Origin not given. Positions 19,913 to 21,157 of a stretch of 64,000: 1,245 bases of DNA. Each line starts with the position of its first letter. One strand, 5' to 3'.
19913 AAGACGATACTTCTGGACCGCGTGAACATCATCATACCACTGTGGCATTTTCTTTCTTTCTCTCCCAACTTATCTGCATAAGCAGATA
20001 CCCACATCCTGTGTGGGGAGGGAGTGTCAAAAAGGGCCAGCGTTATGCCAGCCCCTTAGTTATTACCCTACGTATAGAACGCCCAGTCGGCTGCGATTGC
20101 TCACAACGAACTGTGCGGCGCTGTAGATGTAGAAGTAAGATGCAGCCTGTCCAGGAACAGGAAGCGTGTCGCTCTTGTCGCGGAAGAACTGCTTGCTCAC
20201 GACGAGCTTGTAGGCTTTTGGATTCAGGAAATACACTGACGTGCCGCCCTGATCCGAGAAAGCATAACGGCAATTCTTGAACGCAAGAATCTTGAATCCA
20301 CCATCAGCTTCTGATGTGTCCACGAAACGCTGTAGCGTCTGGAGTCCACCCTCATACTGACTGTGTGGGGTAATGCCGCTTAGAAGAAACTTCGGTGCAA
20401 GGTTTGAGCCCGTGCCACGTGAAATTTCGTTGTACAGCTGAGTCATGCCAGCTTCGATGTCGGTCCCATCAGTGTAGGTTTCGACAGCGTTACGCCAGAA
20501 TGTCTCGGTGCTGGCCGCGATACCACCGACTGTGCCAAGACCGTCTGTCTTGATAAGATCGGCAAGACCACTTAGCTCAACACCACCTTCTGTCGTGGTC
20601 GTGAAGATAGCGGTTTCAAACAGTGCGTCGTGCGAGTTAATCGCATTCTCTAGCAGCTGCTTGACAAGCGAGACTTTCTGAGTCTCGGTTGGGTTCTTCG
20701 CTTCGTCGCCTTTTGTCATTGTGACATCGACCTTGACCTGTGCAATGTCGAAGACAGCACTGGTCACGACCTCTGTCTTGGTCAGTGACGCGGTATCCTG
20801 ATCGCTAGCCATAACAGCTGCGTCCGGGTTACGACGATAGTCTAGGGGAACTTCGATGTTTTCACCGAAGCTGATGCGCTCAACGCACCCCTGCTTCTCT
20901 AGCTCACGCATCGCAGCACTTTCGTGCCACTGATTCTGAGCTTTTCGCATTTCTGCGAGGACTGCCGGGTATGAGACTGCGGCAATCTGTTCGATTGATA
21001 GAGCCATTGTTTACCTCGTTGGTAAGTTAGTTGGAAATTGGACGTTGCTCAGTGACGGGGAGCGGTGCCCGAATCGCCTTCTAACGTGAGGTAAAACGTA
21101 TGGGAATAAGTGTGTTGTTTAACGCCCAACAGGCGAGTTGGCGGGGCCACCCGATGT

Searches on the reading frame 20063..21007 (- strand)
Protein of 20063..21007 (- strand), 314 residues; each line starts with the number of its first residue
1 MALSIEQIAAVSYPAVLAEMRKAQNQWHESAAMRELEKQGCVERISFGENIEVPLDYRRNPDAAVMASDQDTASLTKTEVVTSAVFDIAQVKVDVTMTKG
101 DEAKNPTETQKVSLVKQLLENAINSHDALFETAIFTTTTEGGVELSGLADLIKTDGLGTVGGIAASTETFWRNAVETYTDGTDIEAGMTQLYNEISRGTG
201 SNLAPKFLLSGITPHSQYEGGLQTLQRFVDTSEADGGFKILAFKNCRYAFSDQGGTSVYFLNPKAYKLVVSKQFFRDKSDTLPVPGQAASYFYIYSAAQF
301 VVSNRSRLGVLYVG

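Call 11: search_protein_families(library=phrogs, proteins=[window:20063-21007:-], max_evalue=0.001)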
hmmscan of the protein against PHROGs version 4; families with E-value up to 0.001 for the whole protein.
window:20063-21007:- (314 aa): 2 families
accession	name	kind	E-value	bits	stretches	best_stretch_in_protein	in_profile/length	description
phrog_9953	-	head and packaging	3.9e-28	99.8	1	28-311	30-326/329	major head protein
phrog_14242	-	head and packaging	2.1e-05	24.4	1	142-309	214-383/396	major head protein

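Call 12: search_dna_similar(query=window:20063-21007:-, collection=phages, mode=protein, max_rows=20)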
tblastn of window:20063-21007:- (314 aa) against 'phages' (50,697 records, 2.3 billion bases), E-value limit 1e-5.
Records with a match: 8; places in all: 8; records where one place covers at least 80% of the query: 5.
Best place of each record, by identity: <60% 8.
By first word of the organism name: Myxococcus 3; Caudoviricetes 1; Bacteriophage 1; Stenotrophomonas 1; Ruegeria 1; Bradyrhizobium 1.
By host as written in the record: - 2; Myxococcus xanthus strain DK883 2; Myxococcus xanthus 1; Stenotrophomonas maltophilia 1207 1; Ruegeria mobilis 1; Bradyrhizobium japonicum S10J 1.
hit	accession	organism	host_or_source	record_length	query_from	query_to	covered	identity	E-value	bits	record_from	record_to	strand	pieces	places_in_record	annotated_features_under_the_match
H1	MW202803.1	Caudoviricetes sp.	Manatee Spring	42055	25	310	91%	27.5%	1e-13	77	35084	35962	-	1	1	major capsid protein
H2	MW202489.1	Bacteriophage sp.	Manatee Spring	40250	29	311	90%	24.9%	9e-14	77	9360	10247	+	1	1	major virion structural protein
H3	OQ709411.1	Myxococcus phage Mx9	Myxococcus xanthus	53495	23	285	84%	26.7%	4e-10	67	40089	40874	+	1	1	putative major capsid protein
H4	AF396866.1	Myxococcus phage Mx8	Myxococcus xanthus strain DK883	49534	23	285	84%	26.4%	4e-12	72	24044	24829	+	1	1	major virion structural protein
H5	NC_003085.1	Myxococcus phage Mx8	Myxococcus xanthus strain DK883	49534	23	285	84%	26.4%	4e-12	72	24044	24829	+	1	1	major head protein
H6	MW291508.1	Stenotrophomonas phage BUCT555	Stenotrophomonas maltophilia 1207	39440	23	246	71%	28.3%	2e-15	83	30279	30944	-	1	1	major capsid protein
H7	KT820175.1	Ruegeria phage 45A6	Ruegeria mobilis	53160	79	311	74%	26.6%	9e-9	62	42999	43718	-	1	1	hypothetical protein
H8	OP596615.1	Bradyrhizobium phage ppBjS10J-1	Bradyrhizobium japonicum S10J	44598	29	262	75%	23.4%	8e-10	66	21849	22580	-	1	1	major capsid protein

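Call 13: find_related_loci(query=window:20063-21007:-, collection=viral_contigs, flank=10000)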
Query window:20063-21007:- (314 aa) in viral_contigs; peptide patterns used: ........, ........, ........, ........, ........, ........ (x = any residue, [..] = any of these).
12 stretches matched a pattern; 8 encode a relative of the query (tblastn E <= 1e-3); 8 distinct loci.
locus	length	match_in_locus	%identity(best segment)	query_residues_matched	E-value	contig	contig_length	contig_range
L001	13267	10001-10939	68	1-313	8e-145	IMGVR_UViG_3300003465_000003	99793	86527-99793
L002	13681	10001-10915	67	6-311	1e-139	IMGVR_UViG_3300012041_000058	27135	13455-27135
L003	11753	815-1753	65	1-313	3e-138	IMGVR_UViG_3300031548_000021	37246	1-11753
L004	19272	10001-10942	65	1-313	8e-137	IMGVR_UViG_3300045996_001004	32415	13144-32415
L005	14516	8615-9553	62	1-313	6e-132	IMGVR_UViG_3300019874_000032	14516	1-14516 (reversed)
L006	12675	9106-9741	64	99-311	1e-89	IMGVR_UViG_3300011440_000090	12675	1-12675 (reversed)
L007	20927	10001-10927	50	5-311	5e-97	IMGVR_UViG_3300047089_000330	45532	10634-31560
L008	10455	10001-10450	55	4-156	3e-47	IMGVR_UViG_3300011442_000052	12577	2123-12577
